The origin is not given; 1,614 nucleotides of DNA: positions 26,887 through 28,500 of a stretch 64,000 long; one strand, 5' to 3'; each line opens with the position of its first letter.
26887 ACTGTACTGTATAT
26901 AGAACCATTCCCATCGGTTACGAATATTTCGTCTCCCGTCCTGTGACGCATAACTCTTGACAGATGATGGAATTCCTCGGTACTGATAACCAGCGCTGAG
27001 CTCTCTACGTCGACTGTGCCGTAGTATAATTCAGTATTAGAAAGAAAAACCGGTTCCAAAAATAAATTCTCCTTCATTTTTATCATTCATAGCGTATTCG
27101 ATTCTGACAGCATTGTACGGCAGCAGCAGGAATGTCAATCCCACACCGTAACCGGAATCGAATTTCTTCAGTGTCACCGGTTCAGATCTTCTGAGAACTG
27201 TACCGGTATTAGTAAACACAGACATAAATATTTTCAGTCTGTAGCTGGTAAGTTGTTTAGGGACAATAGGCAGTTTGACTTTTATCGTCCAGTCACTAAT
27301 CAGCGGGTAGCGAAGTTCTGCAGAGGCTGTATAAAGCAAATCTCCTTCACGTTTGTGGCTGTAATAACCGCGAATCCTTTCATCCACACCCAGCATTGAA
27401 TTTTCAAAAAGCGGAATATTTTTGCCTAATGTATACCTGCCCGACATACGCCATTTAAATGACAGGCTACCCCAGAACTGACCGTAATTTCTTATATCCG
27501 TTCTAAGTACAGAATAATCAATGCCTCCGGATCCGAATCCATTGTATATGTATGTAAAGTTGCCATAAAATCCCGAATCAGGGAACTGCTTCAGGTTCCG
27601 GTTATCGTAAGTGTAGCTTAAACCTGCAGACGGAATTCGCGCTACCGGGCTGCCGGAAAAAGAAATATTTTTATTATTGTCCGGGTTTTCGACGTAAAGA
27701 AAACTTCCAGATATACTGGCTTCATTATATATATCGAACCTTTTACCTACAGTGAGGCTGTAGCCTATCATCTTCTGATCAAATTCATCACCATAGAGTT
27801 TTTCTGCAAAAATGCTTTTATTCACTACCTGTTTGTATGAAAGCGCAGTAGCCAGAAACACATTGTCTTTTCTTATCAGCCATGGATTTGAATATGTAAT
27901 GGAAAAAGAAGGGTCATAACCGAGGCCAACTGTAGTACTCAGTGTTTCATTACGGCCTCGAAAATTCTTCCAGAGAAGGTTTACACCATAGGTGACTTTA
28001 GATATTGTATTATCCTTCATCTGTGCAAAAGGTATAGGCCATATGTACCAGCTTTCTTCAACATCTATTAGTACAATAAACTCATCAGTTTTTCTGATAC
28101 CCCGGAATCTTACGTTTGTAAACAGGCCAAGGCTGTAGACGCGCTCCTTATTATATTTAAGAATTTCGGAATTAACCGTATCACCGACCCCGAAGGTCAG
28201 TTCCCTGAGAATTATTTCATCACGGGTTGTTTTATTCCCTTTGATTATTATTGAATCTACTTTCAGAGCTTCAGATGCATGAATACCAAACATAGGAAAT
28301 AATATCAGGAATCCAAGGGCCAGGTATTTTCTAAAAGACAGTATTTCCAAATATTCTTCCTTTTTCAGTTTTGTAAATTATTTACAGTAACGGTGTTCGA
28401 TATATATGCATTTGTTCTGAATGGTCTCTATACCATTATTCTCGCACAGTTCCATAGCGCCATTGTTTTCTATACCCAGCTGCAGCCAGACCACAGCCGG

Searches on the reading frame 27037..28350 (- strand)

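Call 57: search_protein_families(library=pfam, proteins=[window:27037-28350:-], max_evalue=0.0001)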
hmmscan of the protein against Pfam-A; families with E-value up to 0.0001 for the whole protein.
window:27037-28350:- (437 aa): 2 families
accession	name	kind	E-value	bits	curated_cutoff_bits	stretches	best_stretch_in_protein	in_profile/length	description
PF01103.29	Omp85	-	7.4e-23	82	24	1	129-437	1-325/325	Omp85 superfamily domain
PF07244.20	POTRA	-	1.8e-08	35.4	21.3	1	30-99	2-78/79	Surface antigen variable number repeat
